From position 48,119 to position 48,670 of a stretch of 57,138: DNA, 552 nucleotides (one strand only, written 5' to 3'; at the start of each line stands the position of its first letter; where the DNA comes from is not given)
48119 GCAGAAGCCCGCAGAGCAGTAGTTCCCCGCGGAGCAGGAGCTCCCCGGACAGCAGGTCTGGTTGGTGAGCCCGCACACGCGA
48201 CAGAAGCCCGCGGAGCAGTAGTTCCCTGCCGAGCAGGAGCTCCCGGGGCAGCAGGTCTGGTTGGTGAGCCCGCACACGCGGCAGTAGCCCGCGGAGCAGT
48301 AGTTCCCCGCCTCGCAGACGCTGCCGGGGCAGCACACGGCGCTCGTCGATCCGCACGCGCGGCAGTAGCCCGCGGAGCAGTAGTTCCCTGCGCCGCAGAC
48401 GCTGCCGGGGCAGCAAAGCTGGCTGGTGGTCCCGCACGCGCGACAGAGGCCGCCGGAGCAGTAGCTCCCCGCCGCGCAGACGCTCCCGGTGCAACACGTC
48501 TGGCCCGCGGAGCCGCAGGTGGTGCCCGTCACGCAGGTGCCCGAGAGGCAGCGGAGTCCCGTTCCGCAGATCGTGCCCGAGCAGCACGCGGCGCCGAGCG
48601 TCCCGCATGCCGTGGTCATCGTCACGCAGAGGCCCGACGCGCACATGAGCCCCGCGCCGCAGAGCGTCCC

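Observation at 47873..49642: Secreted protein built from about 19 cysteine-rich 24-27-aa modules with near-identical 81-bp DNA repeats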

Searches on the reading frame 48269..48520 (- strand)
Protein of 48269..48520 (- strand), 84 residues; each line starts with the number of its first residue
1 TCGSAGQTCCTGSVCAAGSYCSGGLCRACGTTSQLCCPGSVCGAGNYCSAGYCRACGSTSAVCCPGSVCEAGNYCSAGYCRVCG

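Call 19: search_solved_structures(query=A1, max_evalue=10, show_alignments=3)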
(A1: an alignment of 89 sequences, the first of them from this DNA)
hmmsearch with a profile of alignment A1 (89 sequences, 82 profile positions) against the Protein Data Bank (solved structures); distinct sequences matched with E-value up to 10: 5.
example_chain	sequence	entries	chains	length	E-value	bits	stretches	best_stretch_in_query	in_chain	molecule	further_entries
9pgb_A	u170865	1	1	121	0.26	14.9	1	10-76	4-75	4-module Cysteine Rich Eggshell Membrane Protein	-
9x64_A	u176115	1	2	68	1.1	12.9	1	6-54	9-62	Dickkopf-related protein 4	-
5o57_A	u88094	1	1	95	1.4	12.6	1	5-54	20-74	Dickkopf-related protein 4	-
7rz3_A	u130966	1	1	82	3.7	11.3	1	20-76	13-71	Xt3a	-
2n8f_A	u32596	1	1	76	6.8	10.4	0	28-81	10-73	spider toxin pi-hexatoxin-Hi1a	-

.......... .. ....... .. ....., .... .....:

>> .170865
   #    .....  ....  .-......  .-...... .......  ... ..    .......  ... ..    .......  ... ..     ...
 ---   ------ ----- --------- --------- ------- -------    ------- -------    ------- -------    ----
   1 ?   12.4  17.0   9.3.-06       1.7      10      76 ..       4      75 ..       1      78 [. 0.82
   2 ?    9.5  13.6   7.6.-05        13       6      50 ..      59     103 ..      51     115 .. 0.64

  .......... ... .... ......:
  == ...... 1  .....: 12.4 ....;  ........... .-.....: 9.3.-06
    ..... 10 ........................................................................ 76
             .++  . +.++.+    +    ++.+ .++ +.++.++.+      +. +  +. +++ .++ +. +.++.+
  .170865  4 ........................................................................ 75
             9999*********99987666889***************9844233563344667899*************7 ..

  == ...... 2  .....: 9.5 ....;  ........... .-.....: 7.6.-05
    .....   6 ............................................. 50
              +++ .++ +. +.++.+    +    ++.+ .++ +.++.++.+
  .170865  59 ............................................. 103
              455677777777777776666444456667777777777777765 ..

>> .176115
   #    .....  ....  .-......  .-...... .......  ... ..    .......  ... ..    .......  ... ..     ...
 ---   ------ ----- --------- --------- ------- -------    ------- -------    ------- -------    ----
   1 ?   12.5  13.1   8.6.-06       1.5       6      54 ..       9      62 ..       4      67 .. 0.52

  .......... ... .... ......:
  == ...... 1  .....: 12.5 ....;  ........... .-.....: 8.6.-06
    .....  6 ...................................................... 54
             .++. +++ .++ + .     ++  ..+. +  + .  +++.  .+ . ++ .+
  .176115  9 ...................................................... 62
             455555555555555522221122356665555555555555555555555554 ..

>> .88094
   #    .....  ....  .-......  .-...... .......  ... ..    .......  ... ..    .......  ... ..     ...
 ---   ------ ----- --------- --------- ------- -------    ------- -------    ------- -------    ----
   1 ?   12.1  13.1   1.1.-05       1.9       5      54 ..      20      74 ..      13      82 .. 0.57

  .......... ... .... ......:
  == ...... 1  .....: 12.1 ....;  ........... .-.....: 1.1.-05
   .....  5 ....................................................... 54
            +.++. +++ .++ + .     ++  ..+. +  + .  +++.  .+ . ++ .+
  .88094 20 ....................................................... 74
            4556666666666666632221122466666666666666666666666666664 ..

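Call 22: predict_structure(alignment_id=A1)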
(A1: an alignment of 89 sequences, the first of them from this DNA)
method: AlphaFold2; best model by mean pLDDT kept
length: 84 residues; sequences in the alignment: 89
mean_pLDDT: 92.5   pTM: 0.71
mean pLDDT of the five models: 92.5, 92.3, 91.1, 90.6, 89.6
residues with pLDDT >= 90: 74; 70-90: 10; 50-70: 0; < 50: 0
segments of 3 or more residues with pLDDT < 50: none
pLDDT, mean of each block of 10 residues (from residue 1): 91 91 93 92 92 94 93 94 89
secondary structure, 60 per line:
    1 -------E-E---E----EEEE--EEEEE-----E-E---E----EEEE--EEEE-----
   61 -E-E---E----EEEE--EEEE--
elements in order: E19-22 E25-29 E46-49 E52-55 E73-76 E79-82

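Call 34: fold_search(model_id=the predicted structure, library=pdb)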
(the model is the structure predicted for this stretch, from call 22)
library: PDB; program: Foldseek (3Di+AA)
matches with E <= 10: 51; with E <= 0.001: 0
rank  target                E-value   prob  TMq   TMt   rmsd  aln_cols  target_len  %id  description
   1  5irx_E                1.7e-01  0.54  0.26  0.29  11.2        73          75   23  Structure of TRPV1 in complex with DkTx and RTX, determined in lipid nanodisc (released 2016-05-25)
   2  6cuc_MODEL_1_A        1.8e-01  0.35  0.26  0.27  12.8        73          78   22  Solution structure of double knot toxin (DkTx) (released 2019-03-27)
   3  2m9l_MODEL_1_A        8.7e-01  0.85  0.30  0.63   2.2        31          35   29  Solution structure of protoxin-1 (released 2014-04-30)
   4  9lfl_A                1.1e+00  0.08  0.27  0.18  10.6       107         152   20  Cryo-EM structure of linker-extended biparatopic antibody BA1-GP4 in complex with TNFR2 (released 2025-08-13)
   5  5o57_MODEL_1_A        2.9e+00  0.16  0.31  0.29   3.7        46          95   20  Solution Structure of the N-terminal Region of Dkk4 (released 2018-06-13)
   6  6gft_MODEL_1_A        3.3e+00  0.44  0.28  0.63   2.0        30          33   33  Antinociceptive evaluation of cyriotoxin-1a, the first toxin purified from Cyriopagopus schioedtei spider veno (released 2019-03-06)
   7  4j6g_C                3.7e+00  0.03  0.24  0.15  10.7        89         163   19  CRYSTAL STRUCTURE OF LIGHT AND DcR3 COMPLEX (released 2013-03-13)
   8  1tnr_R                3.7e+00  0.02  0.20  0.14  10.7       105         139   17  CRYSTAL STRUCTURE OF THE SOLUBLE HUMAN 55 KD TNF RECEPTOR-HUMAN TNF-BETA COMPLEX: IMPLICATIONS FOR TNF RECEPTOR ACTIVA (released 1994-07-31)
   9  1dl0_MODEL_1_A        4.2e+00  0.21  0.26  0.54   3.7        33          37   30  SOLUTION STRUCTURE OF THE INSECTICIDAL NEUROTOXIN J-ATRACOTOXIN-HV1C (released 2000-09-15)
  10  3u3p                  4.2e+00  0.02  0.18  0.10  11.8        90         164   17  The S-SAD phased crystal structure of the ecto-domain of Death Receptor 6 (DR6) (released 2012-05-02)
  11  5fzx_MODEL_1_A        4.5e+00  0.25  0.26  0.55   2.4        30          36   23  High resolution solution NMR structure of the spider venom peptide U5- scytotoxin-Sth1a (released 2016-06-08)
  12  6mk4_MODEL_1_A        4.5e+00  0.23  0.26  0.61   2.5        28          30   25  Solution NMR structure of spider toxin analogue [E17K]ProTx-II (released 2018-12-19)
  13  4c8v_H                4.5e+00  0.04  0.25  0.22   6.8        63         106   21  Xenopus RSPO2 Fu1-Fu2 crystal form I (released 2013-11-20)
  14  3wvt                  4.5e+00  0.02  0.22  0.19  10.8       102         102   17  Structural and biochemical study of equine lentivirus receptor 1 (released 2015-06-10)
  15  1ncf_B                4.5e+00  0.02  0.21  0.14  10.5       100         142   18  A NEW PARADIGM FOR TUMOR NECROSIS FACTOR SIGNALLING (released 1995-12-07)
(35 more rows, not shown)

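Call 35: search_protein_families(library=pfam, alignment_id=A1, max_evalue=10)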
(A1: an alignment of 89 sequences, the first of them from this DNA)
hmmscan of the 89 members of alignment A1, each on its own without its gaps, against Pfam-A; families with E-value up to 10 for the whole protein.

A. member 1, seq(84 aa): 5 families
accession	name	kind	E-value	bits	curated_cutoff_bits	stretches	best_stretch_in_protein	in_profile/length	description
PF07740.17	Toxin_12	-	0.00027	21.9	21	3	51-75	4-28/30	Ion channel inhibitory toxin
PF04706.18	Dickkopf_N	-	0.63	10.8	25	2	42-80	8-50/51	Dickkopf N-terminal cysteine-rich region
PF19180.5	DUF5862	-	2.9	8.3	33.3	1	8-43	14-48/68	Family of unknown function (DUF5862)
PF23416.1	DUF7107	-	3.3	8.6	24.6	3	9-53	2-46/48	Domain of unknown function (DUF7107)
PF19668.4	DUF6171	-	9.2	7.2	27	1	13-34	44-65/80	Family of unknown function (DUF6171)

B. families by the number of members that match (of 89 scanned): 11 families
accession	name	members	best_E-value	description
PF23416.1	DUF7107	28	0.0029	Domain of unknown function (DUF7107)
PF04706.18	Dickkopf_N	12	0.16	Dickkopf N-terminal cysteine-rich region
PF07740.17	Toxin_12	6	0.00027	Ion channel inhibitory toxin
PF01391.23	Collagen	2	0.12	Collagen triple helix repeat (20 copies)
PF21803.3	Nab2-zf4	2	0.64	Nab2-type CCCH zinc finger 4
PF01683.23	EB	2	0.86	EB module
PF00766.25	ETF_alpha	1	0.1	Electron transfer flavoprotein FAD-binding domain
PF19180.5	DUF5862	1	2.9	Family of unknown function (DUF5862)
PF19232.4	DUF5885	1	5.8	Family of unknown function (DUF5885)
PF19668.4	DUF6171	1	9.2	Family of unknown function (DUF6171)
PF13964.12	Kelch_6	1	9.8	Kelch motif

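Call 49: search_protein_representatives(alignment_id=A1)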
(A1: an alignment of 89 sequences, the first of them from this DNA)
Query: 89 sequences, 82 profile positions. Proteins with E-value up to 0.001 (for the whole library): 2257; up to 1e-10: 723; up to 1e-30: 56. The best 150 are listed.
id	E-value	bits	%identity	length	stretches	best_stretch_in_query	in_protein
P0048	1.5e-80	281.7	-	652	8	2-81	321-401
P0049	3.8e-72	254.8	-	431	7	1-81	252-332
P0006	5.0e-67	238.4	-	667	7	1-81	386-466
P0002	1.6e-63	227.1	-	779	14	1-81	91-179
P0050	3.2e-63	226.2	-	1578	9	1-81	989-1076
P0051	1.2e-62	224.3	-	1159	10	2-81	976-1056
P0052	9.7e-58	208.6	-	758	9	2-81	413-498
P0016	2.1e-53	194.7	-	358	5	1-80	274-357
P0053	5.5e-53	193.4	-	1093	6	1-81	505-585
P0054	2.1e-52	191.5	-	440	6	2-80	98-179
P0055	4.6e-52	190.4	-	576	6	2-81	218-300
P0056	5.3e-52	190.2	-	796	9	2-67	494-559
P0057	1.4e-50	185.6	-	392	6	1-81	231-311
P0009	2.8e-47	175.1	-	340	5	2-81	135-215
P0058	1.7e-46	172.6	-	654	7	2-81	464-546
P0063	4.6e-43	161.6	-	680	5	1-81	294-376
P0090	2.7e-31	123.9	-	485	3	1-81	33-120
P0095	7.5e-31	122.5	-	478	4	2-81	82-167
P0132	4.3e-26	107.2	-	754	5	1-67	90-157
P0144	5.2e-25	103.8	-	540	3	1-81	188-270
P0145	7.5e-25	103.2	-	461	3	1-81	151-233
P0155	3.6e-24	101.1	-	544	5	2-81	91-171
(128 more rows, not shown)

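Call 54: search_protein_families(library=pfam, alignment_id=A2, max_evalue=0.0001)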
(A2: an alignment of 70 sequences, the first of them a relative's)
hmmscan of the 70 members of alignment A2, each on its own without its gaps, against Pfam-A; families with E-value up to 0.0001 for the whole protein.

A. member 1, P0118 (432 aa): 0 families

B. families by the number of members that match (of 70 scanned): 28 families (the first 25 are shown)
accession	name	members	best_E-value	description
PF00082.27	Peptidase_S8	14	1.2e-43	Subtilase family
PF05922.21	Inhibitor_I9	3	8.9e-06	Peptidase inhibitor I9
PF25390.1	WD40_RLD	2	5.9e-75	RCC1-like domain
PF00415.24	RCC1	2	7.1e-62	Regulator of chromosome condensation (RCC1) repeat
PF13540.12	RCC1_2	2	1.2e-55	Regulator of chromosome condensation (RCC1) repeat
PF13517.12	FG-GAP_3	2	1.7e-12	FG-GAP-like repeat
PF04885.19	Stig1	2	3.3e-11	Stigma-specific STIG1-like protein family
PF01436.27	NHL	1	7.2e-36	NHL repeat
PF00150.24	Cellulase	1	2.9e-30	Cellulase (glycosyl hydrolase family 5)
PF07676.18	PD40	1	1.4e-24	WD40-like Beta Propeller Repeat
PF17170.10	DUF5128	1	1.3e-12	6-bladed beta-propeller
PF08450.18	SGL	1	7.3e-12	SMP-30/Gluconolactonase/LRE-like region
PF05257.22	CHAP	1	4.9e-11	CHAP domain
PF23416.1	DUF7107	1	1.4e-10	Domain of unknown function (DUF7107)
PF00805.28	Pentapeptide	1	2.2e-09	Pentapeptide repeats (8 copies)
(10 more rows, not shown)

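Call 67: search_protein_families(library=ncbifam, alignment_id=A1, max_evalue=10)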
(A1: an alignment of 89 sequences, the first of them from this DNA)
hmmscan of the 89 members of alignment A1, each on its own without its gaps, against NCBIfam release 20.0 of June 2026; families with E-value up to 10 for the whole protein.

A. member 1, seq(84 aa): 2 families
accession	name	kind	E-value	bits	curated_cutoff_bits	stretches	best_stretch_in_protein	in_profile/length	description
TIGR04201.1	Myxo_Cys_RPT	repeat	0.073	13.2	25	2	42-53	11-22/22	Cys-rich repeat-containing protein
NF047792.1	CCPGW_fam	equivalog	0.64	10.1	80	2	29-50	28-49/50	CCPGW family putative bacteriocin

B. families by the number of members that match (of 89 scanned): 8 families
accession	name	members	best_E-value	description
NF011124.0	PRK14553.1-4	2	0.81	ribosomal-processing cysteine protease Prp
NF007410.2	PRK09946.1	2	5.4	protein YdhT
TIGR04201.1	Myxo_Cys_RPT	1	0.073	Cys-rich repeat-containing protein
NF038329.2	gly_rich_SclB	1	0.092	LPXTG-anchored collagen-like adhesin Scl2/SclB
NF047792.1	CCPGW_fam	1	0.64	CCPGW family putative bacteriocin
NF008991.0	PRK12334.2-3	1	4.7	nucleoside triphosphate pyrophosphohydrolase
TIGR01541.1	tape_meas_lam_C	1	5.4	phage tail tape measure protein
NF011126.0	PRK14553.1-6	1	7.8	ribosomal-processing cysteine protease Prp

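Call 68: search_protein_families(library=pfam, proteins=[P0053, P0063, P0095, P0144, P0145, P0090, P0155, P0132], max_evalue=0.01)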
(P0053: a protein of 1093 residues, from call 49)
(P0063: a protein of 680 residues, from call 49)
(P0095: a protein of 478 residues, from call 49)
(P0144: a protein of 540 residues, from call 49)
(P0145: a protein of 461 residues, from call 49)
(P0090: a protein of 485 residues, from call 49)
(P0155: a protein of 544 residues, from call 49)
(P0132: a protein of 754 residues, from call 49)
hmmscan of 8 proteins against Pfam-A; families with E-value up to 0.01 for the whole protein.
P0053 (1093 aa): 5 families
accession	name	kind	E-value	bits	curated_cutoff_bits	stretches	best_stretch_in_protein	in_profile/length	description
PF00150.24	Cellulase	-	2.9e-30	106.1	23.5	1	744-1057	1-270/272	Cellulase (glycosyl hydrolase family 5)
PF23416.1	DUF7107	-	1.4e-10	41.7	24.6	1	64-110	1-47/48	Domain of unknown function (DUF7107)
PF01301.25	Glyco_hydro_35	-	9.6e-09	35.7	27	1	771-829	27-85/319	Glycosyl hydrolases family 35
PF04706.18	Dickkopf_N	-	2.5e-05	25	25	1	65-110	2-51/51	Dickkopf N-terminal cysteine-rich region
PF02449.21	Glyco_hydro_42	-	0.0012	18.7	21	1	771-851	13-79/376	Beta-galactosidase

P0063 (680 aa): 4 families
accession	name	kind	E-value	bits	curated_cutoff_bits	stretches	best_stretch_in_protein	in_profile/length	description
PF25390.1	WD40_RLD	-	1.1e-20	74.8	150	1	376-663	94-343/363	RCC1-like domain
PF00415.24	RCC1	-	3.3e-16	60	21.7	2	508-554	3-49/50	Regulator of chromosome condensation (RCC1) repeat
PF13540.12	RCC1_2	-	9e-16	57.6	22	2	492-519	3-30/30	Regulator of chromosome condensation (RCC1) repeat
PF20082.4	DUF6476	-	0.0054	17.1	24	0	526-561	39-74/91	Family of unknown function (DUF6476)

P0095 (478 aa): 0 families

P0144 (540 aa): 1 family
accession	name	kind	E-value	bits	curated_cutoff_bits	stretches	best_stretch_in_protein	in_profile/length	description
PF04885.19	Stig1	-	8.4e-05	23.4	24.1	1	455-503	35-83/85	Stigma-specific STIG1-like protein family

P0145 (461 aa): 0 families

P0090 (485 aa): 1 family
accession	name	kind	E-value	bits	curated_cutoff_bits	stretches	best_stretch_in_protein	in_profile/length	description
PF07676.18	PD40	-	1.4e-24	85.9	20.9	1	330-365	2-37/38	WD40-like Beta Propeller Repeat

P0155 (544 aa): 2 families
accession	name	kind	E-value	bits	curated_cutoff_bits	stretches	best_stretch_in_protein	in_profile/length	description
PF00147.23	Fibrinogen_C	-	8.6e-06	26.2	22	1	332-378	10-55/221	Fibrinogen beta and gamma chains, C-terminal globular domain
PF01410.23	COLFI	-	5.5e-05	23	26.2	1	322-363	29-70/233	Fibrillar collagen C-terminal domain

P0132 (754 aa): 0 families
